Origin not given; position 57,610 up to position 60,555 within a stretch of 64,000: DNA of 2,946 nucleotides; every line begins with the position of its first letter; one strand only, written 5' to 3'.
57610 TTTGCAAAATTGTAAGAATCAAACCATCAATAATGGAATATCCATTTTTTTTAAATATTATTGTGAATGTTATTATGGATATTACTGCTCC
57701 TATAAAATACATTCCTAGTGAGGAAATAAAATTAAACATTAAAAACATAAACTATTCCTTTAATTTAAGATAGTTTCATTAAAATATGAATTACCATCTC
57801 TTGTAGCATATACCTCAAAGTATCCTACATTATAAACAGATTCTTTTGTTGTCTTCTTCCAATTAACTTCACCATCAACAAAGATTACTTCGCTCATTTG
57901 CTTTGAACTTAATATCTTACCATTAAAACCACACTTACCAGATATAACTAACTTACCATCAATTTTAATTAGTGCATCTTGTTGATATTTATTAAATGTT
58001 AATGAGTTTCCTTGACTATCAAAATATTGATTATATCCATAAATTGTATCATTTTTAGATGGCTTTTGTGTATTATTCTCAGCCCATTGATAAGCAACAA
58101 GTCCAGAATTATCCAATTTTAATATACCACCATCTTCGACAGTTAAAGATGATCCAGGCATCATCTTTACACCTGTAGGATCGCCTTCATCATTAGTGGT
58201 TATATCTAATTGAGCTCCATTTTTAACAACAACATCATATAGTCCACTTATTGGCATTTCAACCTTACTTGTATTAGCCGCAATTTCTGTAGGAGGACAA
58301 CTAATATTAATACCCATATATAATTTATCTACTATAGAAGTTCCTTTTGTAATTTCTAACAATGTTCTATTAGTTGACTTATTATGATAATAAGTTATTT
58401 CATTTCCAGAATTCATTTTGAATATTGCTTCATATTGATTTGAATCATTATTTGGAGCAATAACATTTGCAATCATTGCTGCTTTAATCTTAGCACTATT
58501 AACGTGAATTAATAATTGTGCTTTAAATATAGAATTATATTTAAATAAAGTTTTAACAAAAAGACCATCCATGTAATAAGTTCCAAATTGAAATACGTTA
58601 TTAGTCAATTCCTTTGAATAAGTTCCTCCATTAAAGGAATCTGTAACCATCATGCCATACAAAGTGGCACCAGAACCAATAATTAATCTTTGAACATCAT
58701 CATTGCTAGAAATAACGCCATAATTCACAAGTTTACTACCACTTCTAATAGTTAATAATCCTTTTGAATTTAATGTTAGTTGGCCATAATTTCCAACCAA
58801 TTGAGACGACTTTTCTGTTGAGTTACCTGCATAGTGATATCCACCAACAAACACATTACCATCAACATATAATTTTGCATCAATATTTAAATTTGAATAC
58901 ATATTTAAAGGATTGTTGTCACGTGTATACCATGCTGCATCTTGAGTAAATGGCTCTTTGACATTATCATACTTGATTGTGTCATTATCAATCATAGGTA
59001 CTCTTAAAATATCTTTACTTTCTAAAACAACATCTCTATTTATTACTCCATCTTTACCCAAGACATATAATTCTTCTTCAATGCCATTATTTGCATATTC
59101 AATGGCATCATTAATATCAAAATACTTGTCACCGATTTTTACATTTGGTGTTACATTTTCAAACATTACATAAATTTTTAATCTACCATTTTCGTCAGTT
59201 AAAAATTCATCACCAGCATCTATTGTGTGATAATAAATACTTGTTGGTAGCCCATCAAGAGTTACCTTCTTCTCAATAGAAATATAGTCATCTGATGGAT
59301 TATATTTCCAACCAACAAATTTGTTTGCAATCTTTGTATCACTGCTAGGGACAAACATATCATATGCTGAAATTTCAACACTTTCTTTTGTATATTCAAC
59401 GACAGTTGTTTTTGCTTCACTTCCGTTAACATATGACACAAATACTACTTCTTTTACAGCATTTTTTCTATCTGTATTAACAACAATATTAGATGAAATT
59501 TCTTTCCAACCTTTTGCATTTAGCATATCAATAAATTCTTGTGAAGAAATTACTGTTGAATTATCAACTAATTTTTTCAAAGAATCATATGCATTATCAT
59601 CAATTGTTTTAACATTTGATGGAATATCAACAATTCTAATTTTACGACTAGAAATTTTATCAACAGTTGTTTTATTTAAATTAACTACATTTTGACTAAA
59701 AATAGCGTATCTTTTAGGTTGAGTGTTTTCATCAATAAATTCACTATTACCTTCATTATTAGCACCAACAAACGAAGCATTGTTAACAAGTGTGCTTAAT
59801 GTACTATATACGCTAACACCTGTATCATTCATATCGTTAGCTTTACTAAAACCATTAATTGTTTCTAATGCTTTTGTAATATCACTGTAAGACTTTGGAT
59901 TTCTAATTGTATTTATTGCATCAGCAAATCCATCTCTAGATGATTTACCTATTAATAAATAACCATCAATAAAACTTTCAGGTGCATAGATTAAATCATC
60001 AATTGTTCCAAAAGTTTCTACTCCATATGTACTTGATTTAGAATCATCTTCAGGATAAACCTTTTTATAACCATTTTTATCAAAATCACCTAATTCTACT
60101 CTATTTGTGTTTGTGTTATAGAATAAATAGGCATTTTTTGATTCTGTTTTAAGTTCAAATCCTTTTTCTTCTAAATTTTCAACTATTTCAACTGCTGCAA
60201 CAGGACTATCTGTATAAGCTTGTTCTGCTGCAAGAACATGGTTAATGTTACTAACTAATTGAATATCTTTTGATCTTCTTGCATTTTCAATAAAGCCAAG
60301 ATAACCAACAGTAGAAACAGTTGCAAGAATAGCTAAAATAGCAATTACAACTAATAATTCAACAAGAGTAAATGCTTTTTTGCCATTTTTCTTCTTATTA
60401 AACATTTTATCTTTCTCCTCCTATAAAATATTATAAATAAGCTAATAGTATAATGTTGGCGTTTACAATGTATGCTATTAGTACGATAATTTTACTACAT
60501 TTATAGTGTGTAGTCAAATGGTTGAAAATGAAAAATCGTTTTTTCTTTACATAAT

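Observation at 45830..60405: Type IV pilus locus with a paralogous pilin family whose C-terminal domains range from 149 to 881 aa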

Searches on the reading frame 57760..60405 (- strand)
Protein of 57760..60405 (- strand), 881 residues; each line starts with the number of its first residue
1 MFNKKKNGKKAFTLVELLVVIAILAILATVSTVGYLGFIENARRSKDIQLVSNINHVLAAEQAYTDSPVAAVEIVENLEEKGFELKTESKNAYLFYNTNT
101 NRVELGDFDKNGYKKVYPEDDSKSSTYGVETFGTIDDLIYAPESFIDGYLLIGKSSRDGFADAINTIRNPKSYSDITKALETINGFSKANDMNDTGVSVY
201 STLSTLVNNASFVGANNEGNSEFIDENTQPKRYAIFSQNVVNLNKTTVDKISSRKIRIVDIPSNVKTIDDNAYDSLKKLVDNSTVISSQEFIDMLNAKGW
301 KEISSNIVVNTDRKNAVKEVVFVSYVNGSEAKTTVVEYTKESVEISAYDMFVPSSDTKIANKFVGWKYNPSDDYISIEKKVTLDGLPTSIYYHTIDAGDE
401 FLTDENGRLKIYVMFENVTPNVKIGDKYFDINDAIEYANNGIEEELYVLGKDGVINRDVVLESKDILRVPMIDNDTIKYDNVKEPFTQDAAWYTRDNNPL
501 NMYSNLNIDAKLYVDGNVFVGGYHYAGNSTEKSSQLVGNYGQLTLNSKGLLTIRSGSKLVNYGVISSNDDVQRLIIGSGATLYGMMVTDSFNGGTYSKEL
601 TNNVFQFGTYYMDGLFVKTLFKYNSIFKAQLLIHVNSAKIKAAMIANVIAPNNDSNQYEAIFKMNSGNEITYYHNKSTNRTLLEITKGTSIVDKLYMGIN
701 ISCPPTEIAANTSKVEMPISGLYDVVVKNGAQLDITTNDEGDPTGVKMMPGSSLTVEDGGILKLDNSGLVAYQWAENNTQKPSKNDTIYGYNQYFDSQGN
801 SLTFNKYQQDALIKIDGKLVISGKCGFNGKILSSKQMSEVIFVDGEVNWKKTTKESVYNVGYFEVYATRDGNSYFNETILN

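Call 4: search_protein_families(library=pfam, proteins=[window:57760-60405:-], max_evalue=0.1)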
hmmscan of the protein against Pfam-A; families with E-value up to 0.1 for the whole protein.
window:57760-60405:- (881 aa): 1 family
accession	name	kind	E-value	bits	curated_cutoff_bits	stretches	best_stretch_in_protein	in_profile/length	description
PF07963.17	N_methyl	-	1.1e-07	31.6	21.2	1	7-30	2-25/27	Prokaryotic N-terminal methylation motif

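Call 8: search_protein_families(library=ncbifam, proteins=[window:57760-60405:-], max_evalue=0.1)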
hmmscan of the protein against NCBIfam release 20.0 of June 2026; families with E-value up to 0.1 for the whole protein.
window:57760-60405:- (881 aa): 10 families
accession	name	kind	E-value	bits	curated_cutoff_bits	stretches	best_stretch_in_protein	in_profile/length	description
TIGR02532.1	IV_pilin_GFxxxE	domain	1.4e-06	27.8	16.3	1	10-30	2-22/24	prepilin-type N-terminal cleavage/methylation domain-containing protein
NF007862.0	PRK10574.1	equivalog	3e-05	24.2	138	1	9-43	4-38/145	prepilin peptidase-dependent pilin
NF041775.1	typeIV_PilA_Myxo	equivalog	0.00018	21.6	400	1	9-64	10-62/214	type IV pilin protein PilA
TIGR02596.1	TIGR02596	subfamily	0.00034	20.7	70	1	12-67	1-55/196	Verru_Chthon cassette protein D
TIGR01710.1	typeII_sec_gspG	equivalog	0.0037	17.3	88.85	1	11-58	2-49/134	type II secretion system major pseudopilin GspG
NF041013.1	T4P_ComGE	equivalog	0.0073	16.4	49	1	9-30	3-24/83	competence type IV pilus minor pilin ComGE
NF007800.0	PRK10506.1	equivalog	0.011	15.6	158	1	5-61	4-57/163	prepilin peptidase-dependent protein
TIGR01708.2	typeII_sec_gspH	equivalog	0.025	14.6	80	1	11-33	3-25/169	type II secretion system minor pseudopilin GspH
TIGR02599.1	TIGR02599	subfamily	0.028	13.6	256.5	1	11-32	1-22/361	Verru_Chthon cassette protein C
NF041002.1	pilin_ComGF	equivalog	0.053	13.8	80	0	9-32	1-24/139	competence type IV pilus minor pilin ComGF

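Call 9: search_solved_structures(query=window:57760-60405:-, max_evalue=1)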
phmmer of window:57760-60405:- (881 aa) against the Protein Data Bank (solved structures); distinct sequences matched with E-value up to 1: 16.
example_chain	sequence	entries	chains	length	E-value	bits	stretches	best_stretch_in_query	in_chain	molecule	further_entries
9egp_A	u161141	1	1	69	0.00098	20.7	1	5-46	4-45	Geopilin domain 1 protein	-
7tgg_A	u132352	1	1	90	0.0019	19.7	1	5-66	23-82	Geopilin domain 1 protein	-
8pfb_G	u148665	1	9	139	0.002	19.7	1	12-62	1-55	Type IV pilin PilE1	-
9laa_A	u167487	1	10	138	0.064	14.6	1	8-45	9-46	Type IV pilin protein PilA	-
2m7g_A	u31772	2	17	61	0.094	14.1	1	12-66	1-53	Geopilin domain 1 protein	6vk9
8tj2_C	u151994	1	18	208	0.13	13.6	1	12-64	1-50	Type IV major pilin protein PilA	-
6xxd_A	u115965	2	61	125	0.17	13.2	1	12-64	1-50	PilA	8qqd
9xnc_G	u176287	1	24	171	0.2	13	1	13-78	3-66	Bacteria pilus (like)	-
8p3b_A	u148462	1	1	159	0.21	12.9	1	12-52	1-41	Fimbrial protein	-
2hi2_A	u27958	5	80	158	0.26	12.6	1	12-52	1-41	Fimbrial protein | PilA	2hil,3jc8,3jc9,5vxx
1ay2_A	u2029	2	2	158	0.27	12.5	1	12-52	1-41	TYPE 4 PILIN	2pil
5kua_A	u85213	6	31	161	0.36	12.2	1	12-52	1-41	pilin | Neisseria meningitidis PilE variant SB-GATDH | Neisseria meningitidis PilE, SB-DATDH variant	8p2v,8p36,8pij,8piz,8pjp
8tob_GA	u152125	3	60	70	0.46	11.8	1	13-57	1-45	Fimbrial protein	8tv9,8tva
8tum_e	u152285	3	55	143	0.61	11.4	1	12-55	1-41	Type IV major pilin protein PilA | Pilin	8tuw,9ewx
1oqw_A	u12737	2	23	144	0.62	11.4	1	12-55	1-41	Fimbrial protein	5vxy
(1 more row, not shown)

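Call 13: find_homologous_proteins(query=window:57760-60405:-)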
Query window:57760-60405:- (881 aa): 209 proteins with E <= 0.001 among 8000 candidates; the best 120 are listed.
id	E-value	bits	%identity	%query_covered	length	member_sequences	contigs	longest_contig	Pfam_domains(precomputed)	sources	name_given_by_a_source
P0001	0.0e+0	1938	100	100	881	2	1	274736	PF07963.18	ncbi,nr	ncbi:MAG: type II secretion system protein [Bacilli bacterium]|nr:type II secretion system protein [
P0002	1.5e-228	779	48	100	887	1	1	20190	PF07963.18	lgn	-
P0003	8.9e-220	750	49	100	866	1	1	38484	PF07963.18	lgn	-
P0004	2.7e-34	137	39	31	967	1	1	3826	PF07963.18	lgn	-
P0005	2.2e-27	114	31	38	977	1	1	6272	PF07963.18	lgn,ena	-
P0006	6.2e-17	79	41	21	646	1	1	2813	PF07963.18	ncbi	-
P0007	2.1e-14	71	50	14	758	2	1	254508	PF07963.18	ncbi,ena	-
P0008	2.8e-14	71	50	14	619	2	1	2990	PF07963.18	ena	-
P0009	4.0e-14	70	50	14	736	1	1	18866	PF07963.18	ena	-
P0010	4.1e-14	70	49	14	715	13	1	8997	PF07963.18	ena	-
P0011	9.9e-14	69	47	13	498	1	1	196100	PF07963.18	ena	-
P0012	1.0e-13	69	50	11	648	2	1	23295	PF07963.18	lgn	-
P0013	1.1e-13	69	47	15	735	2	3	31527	PF07963.18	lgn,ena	-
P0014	1.3e-13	68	50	14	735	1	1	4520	PF07963.18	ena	-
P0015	3.7e-13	67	37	18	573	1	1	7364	PF07963.18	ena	-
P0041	8.7e-11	59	46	14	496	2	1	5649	PF07963.18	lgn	-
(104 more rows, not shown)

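Call 28: find_encoding_contigs(protein=P0003, flank=10000, max_places=3)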
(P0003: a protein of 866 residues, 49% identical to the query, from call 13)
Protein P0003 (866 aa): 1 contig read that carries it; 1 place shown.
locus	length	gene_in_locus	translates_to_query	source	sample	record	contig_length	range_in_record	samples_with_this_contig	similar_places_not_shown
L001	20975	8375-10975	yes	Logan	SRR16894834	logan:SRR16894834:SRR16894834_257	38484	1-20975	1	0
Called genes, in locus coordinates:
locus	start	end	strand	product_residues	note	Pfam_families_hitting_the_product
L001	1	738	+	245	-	?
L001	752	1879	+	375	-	PF00483:NTP_transferase, PF25084:LbH_EIF2B (weak), PF24894:Hexapep_GlmU, PF25087:GMPPB_C (weak)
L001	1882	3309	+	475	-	PF08323:Glyco_transf_5, PF13439:Glyco_transf_4 (weak), PF00534:Glycos_transf_1, PF13692:Glyco_trans_1_4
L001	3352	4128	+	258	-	-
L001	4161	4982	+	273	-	PF02517:Rce1-like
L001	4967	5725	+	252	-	PF03009:GDPD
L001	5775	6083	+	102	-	PF00085:Thioredoxin, PF13098:Thioredoxin_2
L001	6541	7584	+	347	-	PF14622:Ribonucleas_3_3, PF00636:Ribonuclease_3, PF00035:dsrm (faint)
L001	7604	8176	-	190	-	PF00156:Pribosyltran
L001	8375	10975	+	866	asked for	PF07963:N_methyl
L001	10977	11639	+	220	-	PF01790:LGT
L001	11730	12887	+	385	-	PF07963:N_methyl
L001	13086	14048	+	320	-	-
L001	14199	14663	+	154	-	PF07963:N_methyl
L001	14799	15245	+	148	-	PF07963:N_methyl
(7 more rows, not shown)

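Call 33: find_encoding_contigs(protein=P0002, flank=10000, max_places=3)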
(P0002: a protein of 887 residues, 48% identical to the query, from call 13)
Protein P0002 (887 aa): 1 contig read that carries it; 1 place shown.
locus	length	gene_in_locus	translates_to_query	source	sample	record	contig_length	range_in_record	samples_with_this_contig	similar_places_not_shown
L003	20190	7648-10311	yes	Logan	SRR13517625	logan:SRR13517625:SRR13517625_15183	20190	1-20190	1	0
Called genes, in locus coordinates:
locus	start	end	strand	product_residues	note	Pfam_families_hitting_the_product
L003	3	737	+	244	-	?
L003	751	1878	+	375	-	PF00483:NTP_transferase, PF25084:LbH_EIF2B (weak), PF24894:Hexapep_GlmU, PF25087:GMPPB_C (weak)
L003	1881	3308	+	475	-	PF08323:Glyco_transf_5, PF13439:Glyco_transf_4 (weak), PF00534:Glycos_transf_1, PF13692:Glyco_trans_1_4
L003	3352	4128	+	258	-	-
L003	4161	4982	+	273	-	PF02517:Rce1-like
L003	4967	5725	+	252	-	PF03009:GDPD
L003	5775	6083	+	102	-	PF00085:Thioredoxin, PF13098:Thioredoxin_2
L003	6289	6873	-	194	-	-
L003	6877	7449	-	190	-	PF00156:Pribosyltran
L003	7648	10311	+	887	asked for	PF07963:N_methyl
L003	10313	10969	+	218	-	PF01790:LGT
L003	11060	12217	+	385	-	PF07963:N_methyl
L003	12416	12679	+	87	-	-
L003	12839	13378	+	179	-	-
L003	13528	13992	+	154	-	PF07963:N_methyl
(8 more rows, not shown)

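Call 35: predict_structure(alignment_id=A2)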
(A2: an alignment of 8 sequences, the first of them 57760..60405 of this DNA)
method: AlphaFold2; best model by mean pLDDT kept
length: 881 residues; sequences in the alignment: 8
mean_pLDDT: 74.9   pTM: 0.64
mean pLDDT of the five models: 74.9, 73.3, 72.6, 71.4, 68.1
residues with pLDDT >= 90: 156; 70-90: 444; 50-70: 178; < 50: 103
segments of 3 or more residues with pLDDT < 50: 1-10, 60-64, 121-129, 134-138, 480-495, 528-530, 592-598, 636-659, 695-711, 799-802
pLDDT, mean of each block of 10 residues (from residue 1): 44 60 61 63 82 72 50 75 84 80 81 70 42 52 78 88 91 90 87 73 80 89 73 82 90 77 83 88 77 88 76 63 89 76 84 92 85 69 81 71 75 92 93 91 88 89 91 64 39 55 93 93 64 73 93 91 87 89 73 48 63 85 77 52 38 41 59 82 80 48 41 63 85 75 75 89 85 78 81 67 60 89 86 72 75 74 84 74 51
secondary structure, 60 per line:
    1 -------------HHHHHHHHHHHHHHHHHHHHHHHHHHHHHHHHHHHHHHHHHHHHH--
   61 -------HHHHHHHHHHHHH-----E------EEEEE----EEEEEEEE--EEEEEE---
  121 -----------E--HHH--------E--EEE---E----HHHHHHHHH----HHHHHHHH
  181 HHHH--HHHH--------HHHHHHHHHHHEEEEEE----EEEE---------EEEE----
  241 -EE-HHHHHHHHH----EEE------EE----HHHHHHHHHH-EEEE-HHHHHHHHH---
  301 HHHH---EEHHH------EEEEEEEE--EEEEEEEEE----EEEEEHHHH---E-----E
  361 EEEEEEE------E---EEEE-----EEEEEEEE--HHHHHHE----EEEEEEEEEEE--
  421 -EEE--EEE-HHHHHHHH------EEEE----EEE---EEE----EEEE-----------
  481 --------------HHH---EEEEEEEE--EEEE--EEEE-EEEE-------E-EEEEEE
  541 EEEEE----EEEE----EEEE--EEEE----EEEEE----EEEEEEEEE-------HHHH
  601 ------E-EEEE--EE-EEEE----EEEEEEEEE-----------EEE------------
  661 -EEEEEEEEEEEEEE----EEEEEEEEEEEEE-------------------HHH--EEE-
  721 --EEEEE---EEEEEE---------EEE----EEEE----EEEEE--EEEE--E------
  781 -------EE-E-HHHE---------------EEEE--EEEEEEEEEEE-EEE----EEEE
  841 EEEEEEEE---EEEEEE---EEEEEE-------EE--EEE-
elements in order (helices of 4 or more, strands of 3 or more residues): H14-58 H68-80 E93-97 E102-109 E112-117 E149-151 H160-168 H173-184 H187-190 H199-209 E210-215 E220-223 E233-236 H245-253 E258-260 H273-282 E284-287 H289-297 H301-304 E319-326 E329-337 E342-346 H347-350 E360-367 E378-381 E387-394 H397-402 E408-418 E422-424 E427-429 H431-438 E445-448 E453-455 E459-461 E466-469 E501-508 E511-514 E517-520 E522-525 E535-545 E550-553 E558-561 E564-567 E572-576 E581-589 H597-600 E609-612 E618-621 E626-634 E646-648 E662-675 E680-692 E717-719 E723-727 E731-736 E746-748 E753-756 E761-765 E768-771 E812-815 E818-828 E830-832 E837-848 E852-857 E861-866 E878-880

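Call 47: list_cluster_members(proteins=[P0001, P0041, P0171])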
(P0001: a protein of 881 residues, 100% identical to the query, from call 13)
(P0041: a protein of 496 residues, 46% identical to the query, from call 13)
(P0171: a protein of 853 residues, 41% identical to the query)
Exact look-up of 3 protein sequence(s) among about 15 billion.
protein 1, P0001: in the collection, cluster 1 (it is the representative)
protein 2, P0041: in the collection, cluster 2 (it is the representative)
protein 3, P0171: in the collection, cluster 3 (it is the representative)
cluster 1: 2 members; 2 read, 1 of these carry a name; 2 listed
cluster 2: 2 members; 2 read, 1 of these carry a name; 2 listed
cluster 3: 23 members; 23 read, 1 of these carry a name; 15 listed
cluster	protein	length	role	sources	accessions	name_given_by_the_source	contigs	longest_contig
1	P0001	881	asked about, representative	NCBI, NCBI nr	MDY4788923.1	MAG: type II secretion system protein [Bacilli bacterium] | type II secretion system protein [Bacilli bacterium]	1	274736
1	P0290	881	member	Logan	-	-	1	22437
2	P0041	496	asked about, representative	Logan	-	-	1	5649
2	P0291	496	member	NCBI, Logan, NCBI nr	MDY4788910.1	MAG: type II secretion system protein [Bacilli bacterium] | type II secretion system protein [Bacilli bacterium]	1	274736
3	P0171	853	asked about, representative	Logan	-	-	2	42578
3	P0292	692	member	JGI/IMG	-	hypothetical protein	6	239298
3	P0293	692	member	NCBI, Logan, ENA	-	-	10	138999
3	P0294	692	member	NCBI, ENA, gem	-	-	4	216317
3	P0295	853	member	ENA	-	-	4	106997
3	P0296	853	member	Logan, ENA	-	-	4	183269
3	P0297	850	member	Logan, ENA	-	-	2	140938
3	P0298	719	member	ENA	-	-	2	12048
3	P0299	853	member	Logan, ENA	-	-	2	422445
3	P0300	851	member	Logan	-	-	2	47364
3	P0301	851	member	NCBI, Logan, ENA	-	-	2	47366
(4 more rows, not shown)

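Call 71: fold_search(model_id=the predicted structure, library=pdb)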
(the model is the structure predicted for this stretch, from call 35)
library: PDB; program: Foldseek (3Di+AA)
matches with E <= 10: 180; with E <= 0.001: 0
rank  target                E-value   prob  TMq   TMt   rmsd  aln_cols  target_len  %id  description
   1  3zpp                  1.6e-03  0.72  0.15  0.24  13.9       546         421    9  Structure of the Streptococcus pneumoniae surface protein and adhesin PfbA (released 2013-05-29)
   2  4mr0_B                1.2e-02  0.33  0.14  0.21  16.3       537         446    9  Crystal structure of PfbA, a surface adhesin of Streptococcus pneumoniae (released 2014-02-05)
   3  7koh_A                3.4e-02  0.08  0.07  0.10  21.4       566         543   10  Crystal structure of antigen 43 from Escherichia coli EDL933 (released 2022-03-09)
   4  4mr0_A                4.1e-02  0.33  0.16  0.25  14.5       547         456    9  Crystal structure of PfbA, a surface adhesin of Streptococcus pneumoniae (released 2014-02-05)
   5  5awg_B                6.6e-02  0.06  0.06  0.09  20.0       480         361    5  Crystal structure of Hg-bound SufB-SufC-SufD complex from Escherichia coli (released 2015-11-11)
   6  5awg_F                7.2e-02  0.05  0.05  0.09  21.9       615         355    6  Crystal structure of Hg-bound SufB-SufC-SufD complex from Escherichia coli (released 2015-11-11)
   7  4wa0                  8.8e-02  0.09  0.07  0.14  26.8       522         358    9  The structure of a possible adhesin C-terminal domain from Caldicellulosiruptor kronotskyensis (released 2015-03-04)
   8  7vyv_A                1.1e-01  0.10  0.12  0.13  17.4       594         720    8  Cryo-EM structure of Depo32, a Klebsiella phage depolymerase targets the K2 serotype K. pneumoniae (released 2023-08-30)
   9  4xn0                  1.2e-01  0.13  0.12  0.15  17.9       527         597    8  Tailspike protein mutant E372A of E. coli bacteriophage HK620 (released 2016-01-27)
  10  5nxk_A                1.6e-01  0.11  0.09  0.20  14.8       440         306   10  L. reuteri 53608 SRRP (released 2018-03-21)
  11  9h78_B                1.6e-01  0.06  0.06  0.14  16.9       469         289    8  [FeS] cluster-loaded SMS complex from M. jannaschii (released 2025-06-04)
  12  2v5i                  1.6e-01  0.07  0.11  0.14  19.1       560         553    8  Structure of the receptor-binding protein of bacteriophage Det7: a podoviral tailspike in a myovirus (released 2008-02-19)
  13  4xlh                  1.8e-01  0.08  0.11  0.14  19.2       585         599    9  Tailspike protein double mutant D339A/E372A of E. coli bacteriophage HK620 (released 2016-01-20)
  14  4rt6_A                3.4e-01  0.06  0.11  0.12  17.1       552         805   10  Structure of a complex between hemopexin and hemopexin binding protein (released 2016-05-18)
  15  5gai_0                4.3e-01  0.05  0.13  0.16  21.4       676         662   10  Probabilistic Structural Models of Mature P22 Bacteriophage Portal, Hub, and Tailspike proteins (released 2016-02-17)
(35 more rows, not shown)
